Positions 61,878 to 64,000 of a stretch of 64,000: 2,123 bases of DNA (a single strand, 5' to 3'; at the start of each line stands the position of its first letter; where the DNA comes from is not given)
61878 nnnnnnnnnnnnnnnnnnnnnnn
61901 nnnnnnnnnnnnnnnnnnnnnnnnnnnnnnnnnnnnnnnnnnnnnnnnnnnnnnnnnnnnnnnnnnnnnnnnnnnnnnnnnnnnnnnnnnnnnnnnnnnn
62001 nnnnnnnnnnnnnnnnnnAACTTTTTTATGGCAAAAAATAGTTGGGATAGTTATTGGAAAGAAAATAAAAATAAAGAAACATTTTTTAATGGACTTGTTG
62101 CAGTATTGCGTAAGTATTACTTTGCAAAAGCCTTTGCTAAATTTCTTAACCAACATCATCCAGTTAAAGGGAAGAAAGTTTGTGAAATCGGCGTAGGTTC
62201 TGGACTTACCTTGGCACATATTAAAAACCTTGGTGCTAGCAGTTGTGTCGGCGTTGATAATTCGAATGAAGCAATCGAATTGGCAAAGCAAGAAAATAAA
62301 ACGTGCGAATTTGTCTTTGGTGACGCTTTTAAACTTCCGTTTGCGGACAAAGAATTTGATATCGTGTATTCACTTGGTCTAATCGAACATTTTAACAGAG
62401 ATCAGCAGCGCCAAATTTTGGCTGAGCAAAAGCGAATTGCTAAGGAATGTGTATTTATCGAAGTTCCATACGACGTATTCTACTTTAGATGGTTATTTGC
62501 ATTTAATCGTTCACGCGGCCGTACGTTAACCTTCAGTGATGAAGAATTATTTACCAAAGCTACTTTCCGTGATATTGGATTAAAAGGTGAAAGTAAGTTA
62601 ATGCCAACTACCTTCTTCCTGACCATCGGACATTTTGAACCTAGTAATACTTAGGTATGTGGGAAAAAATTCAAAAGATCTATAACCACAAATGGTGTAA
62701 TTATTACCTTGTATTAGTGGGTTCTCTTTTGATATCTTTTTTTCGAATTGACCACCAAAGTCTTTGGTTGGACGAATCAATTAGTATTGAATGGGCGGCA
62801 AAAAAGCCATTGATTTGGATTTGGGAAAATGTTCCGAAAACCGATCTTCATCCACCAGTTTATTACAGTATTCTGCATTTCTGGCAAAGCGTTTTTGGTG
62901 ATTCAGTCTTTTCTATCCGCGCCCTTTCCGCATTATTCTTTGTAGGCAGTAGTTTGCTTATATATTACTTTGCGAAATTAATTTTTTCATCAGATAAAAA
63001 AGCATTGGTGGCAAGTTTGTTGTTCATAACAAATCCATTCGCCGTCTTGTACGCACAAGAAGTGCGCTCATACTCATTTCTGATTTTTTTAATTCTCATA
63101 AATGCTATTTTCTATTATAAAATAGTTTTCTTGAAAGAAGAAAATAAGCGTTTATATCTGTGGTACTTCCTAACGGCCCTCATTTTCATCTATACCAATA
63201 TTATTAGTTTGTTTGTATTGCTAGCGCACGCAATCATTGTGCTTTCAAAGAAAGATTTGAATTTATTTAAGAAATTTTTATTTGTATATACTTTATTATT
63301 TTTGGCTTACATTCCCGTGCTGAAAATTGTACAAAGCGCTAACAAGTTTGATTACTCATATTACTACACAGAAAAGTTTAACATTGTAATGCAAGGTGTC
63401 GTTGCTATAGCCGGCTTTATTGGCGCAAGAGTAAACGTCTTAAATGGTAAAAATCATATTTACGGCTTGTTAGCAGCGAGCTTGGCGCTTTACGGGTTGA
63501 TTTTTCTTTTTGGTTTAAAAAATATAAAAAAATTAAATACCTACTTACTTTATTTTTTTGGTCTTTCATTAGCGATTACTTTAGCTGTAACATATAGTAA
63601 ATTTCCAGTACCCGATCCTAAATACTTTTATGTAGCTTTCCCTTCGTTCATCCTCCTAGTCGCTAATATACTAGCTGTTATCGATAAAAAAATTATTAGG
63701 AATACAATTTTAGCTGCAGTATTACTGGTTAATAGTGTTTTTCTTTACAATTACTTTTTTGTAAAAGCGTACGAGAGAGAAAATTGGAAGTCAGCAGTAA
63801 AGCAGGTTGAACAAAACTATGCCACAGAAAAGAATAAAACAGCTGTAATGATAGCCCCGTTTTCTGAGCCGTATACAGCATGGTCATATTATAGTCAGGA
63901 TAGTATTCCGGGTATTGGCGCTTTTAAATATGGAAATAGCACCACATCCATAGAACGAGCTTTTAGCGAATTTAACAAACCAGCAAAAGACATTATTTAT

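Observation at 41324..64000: Repeated three-gene module (DPM1-like GT2, then SAM methyltransferase, then GT-C membrane protein) at both ends of the glycan locus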

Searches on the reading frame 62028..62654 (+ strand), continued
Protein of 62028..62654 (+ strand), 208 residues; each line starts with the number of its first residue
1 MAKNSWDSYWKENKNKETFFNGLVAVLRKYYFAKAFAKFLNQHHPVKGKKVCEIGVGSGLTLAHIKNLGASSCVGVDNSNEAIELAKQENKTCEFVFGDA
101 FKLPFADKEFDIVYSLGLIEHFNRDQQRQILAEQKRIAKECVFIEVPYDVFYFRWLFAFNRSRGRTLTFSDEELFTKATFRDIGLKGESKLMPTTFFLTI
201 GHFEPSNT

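Call 105: search_protein_representatives(alignment_id=A6)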
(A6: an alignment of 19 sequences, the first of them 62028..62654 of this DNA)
Query: 19 sequences, 210 profile positions. Proteins with E-value up to 0.001 (for the whole library): 19060; up to 1e-10: 506; up to 1e-30: 3. The best 150 are listed.
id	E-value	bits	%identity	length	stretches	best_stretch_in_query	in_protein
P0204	1.2e-100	351.4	-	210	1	1-209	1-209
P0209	6.0e-59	215.2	-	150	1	34-158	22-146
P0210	3.4e-32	127.8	-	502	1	1-185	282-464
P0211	1.1e-29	119.5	-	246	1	4-185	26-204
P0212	8.4e-29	116.7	-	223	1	5-186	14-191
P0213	1.3e-24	103.0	-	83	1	146-208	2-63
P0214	7.1e-24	100.6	-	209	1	6-157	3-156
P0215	1.7e-23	99.4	-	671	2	20-155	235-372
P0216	4.4e-22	94.7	-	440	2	6-168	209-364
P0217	5.8e-22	94.3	-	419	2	11-163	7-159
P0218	8.3e-22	93.8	-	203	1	8-138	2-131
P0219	1.3e-21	93.2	-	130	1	4-130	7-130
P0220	2.4e-20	89.0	-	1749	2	33-153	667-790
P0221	4.2e-20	88.3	-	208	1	5-188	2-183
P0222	1.4e-19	86.6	-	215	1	6-165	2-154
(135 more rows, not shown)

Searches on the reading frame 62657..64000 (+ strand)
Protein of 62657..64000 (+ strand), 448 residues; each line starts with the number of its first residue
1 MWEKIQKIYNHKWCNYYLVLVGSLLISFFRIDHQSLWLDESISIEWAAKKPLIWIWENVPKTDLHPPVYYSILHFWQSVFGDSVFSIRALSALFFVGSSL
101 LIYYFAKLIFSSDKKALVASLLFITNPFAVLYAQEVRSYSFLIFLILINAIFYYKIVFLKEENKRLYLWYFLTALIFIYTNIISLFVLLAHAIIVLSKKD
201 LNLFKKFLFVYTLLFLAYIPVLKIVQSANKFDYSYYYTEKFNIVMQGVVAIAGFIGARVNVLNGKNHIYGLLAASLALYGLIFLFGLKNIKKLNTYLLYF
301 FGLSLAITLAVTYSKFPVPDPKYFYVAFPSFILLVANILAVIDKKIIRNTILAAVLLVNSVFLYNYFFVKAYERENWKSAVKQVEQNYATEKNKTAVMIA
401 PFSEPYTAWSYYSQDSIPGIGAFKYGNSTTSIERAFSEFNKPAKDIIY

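Call 5: search_protein_families(library=pfam, proteins=[window:62657-64000:+], max_evalue=0.01)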
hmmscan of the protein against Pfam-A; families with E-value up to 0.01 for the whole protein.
window:62657-64000:+ (448 aa): 1 family
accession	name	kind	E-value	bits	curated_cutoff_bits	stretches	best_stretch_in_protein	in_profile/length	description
PF13231.12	PMT_2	-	1.7e-09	38.5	26.1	1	65-222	2-158/160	Dolichyl-phosphate-mannose-protein mannosyltransferase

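Call 6: search_protein_families(library=ncbifam, proteins=[window:62657-64000:+], max_evalue=0.01)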
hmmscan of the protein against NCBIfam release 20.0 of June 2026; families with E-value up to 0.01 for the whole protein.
window:62657-64000:+ (448 aa): 2 families
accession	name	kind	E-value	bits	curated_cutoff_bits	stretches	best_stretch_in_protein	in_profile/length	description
NF052499.1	MnslTaseMT1671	equivalog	6.5e-11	41.4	900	1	18-381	31-390/523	mannosyltransferase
NF009784.2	PRK13279.1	equivalog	3.7e-05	22.5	567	1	68-142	64-134/539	lipid IV(A) 4-amino-4-deoxy-L-arabinosyltransferase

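Call 35: search_solved_structures(query=window:62657-64000:+, max_evalue=0.1)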
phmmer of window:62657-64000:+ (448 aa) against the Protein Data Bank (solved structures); distinct sequences matched with E-value up to 0.1: 0.
